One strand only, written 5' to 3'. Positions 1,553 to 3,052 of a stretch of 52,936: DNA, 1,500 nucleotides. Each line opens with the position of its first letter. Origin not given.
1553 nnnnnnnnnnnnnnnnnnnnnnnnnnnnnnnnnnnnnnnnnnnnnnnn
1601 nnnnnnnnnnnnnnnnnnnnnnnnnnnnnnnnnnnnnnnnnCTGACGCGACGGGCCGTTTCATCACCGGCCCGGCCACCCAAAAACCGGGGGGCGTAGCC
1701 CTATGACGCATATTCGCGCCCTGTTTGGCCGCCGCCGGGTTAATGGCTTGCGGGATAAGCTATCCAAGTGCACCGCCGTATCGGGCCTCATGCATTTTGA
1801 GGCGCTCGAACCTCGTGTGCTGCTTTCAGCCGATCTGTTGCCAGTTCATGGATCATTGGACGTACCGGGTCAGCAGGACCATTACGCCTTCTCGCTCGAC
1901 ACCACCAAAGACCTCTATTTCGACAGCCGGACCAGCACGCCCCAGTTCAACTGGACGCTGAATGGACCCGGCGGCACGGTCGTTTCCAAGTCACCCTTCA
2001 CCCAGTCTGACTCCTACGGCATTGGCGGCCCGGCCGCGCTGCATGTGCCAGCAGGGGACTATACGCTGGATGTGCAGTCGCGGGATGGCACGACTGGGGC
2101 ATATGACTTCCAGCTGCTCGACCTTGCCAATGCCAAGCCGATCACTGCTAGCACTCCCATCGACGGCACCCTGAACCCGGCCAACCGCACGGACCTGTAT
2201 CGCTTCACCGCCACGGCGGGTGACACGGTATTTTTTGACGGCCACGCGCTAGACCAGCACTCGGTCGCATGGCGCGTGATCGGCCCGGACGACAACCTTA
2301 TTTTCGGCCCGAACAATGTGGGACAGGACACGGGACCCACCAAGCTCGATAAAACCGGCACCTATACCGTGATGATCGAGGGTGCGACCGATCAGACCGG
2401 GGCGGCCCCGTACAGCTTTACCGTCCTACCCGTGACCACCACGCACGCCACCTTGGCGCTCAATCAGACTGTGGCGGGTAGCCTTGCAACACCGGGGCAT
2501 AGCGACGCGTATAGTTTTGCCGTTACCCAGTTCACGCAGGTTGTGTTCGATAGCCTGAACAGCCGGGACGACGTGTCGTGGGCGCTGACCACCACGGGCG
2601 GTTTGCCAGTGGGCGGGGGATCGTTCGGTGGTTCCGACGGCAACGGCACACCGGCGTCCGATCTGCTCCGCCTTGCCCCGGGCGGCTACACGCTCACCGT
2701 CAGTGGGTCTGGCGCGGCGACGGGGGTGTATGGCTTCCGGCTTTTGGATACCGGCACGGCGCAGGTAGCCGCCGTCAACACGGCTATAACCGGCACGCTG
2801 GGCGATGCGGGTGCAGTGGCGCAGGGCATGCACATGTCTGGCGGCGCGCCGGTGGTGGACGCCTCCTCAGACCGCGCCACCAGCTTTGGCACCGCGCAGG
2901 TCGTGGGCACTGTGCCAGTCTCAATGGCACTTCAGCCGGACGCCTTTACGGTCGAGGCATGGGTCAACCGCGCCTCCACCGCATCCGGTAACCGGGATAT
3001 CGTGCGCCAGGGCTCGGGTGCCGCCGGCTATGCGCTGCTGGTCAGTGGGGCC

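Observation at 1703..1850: N-terminal leader with a basic stretch and LEPRVLL but no Sec/Tat-type signal; possible recognition or cleavage site for the neighbouring PqqD/S2P protein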

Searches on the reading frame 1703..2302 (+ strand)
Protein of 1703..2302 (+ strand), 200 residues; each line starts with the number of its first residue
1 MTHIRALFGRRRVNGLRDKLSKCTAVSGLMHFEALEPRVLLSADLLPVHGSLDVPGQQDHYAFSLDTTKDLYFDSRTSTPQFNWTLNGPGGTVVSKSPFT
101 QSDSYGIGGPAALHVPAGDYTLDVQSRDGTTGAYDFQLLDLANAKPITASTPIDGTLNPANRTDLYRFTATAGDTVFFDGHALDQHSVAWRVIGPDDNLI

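Call 14: find_homologous_proteins(query=window:1703-2302:+, max_evalue=0.001)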
Query window:1703-2302:+ (200 aa): 15 proteins with E <= 0.001 among 146 candidates.
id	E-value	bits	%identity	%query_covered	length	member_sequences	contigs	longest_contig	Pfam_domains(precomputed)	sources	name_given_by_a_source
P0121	1.0e-71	259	65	89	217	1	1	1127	-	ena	-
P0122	1.6e-59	219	53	91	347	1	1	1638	-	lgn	-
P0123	3.5e-58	214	48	94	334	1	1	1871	-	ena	-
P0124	7.0e-43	164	50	83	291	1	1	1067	PF00227.32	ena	-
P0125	3.1e-42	162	53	77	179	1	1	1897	-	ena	-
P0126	6.1e-42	161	51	70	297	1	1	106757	-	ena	-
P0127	4.1e-37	146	37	93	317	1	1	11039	-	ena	-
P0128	1.3e-32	131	47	72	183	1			-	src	-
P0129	2.2e-29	120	43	76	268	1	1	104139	-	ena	-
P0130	1.3e-28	118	48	66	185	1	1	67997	-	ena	-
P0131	2.6e-28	117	53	59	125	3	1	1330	-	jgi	jgi:large repetitive protein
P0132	6.4e-27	112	36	82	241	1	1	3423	-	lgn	-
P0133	5.9e-24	103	50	56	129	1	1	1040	-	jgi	jgi:hypothetical protein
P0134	8.0e-24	102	50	60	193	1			-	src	-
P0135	1.2e-13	69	55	34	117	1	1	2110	-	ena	-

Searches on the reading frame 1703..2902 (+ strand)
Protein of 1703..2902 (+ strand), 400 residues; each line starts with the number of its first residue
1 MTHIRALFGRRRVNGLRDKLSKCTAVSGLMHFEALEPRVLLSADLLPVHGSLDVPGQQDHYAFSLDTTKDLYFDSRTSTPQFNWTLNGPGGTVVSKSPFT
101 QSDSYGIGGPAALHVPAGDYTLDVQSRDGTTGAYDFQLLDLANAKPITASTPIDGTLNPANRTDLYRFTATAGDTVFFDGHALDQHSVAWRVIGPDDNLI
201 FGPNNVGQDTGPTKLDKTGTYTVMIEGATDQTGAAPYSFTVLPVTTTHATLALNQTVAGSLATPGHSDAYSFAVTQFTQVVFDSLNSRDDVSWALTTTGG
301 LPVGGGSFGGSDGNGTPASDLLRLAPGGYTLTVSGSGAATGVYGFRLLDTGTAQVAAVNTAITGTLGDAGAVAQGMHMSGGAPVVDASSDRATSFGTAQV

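Call 4: search_protein_families(library=ncbifam, proteins=[window:1703-2902:+], max_evalue=0.01)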
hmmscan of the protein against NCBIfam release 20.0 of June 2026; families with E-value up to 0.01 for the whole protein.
window:1703-2902:+ (400 aa): 1 family
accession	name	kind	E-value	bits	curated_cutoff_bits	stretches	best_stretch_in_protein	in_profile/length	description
NF012209.1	LEPR-8K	domain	3.9e-09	35.7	17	1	31-49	2-20/24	LEPR-XLL domain-containing protein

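Call 5: search_protein_families(library=pfam, proteins=[window:1703-2902:+], max_evalue=0.01)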
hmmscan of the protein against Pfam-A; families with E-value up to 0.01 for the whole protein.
window:1703-2902:+ (400 aa): 0 families
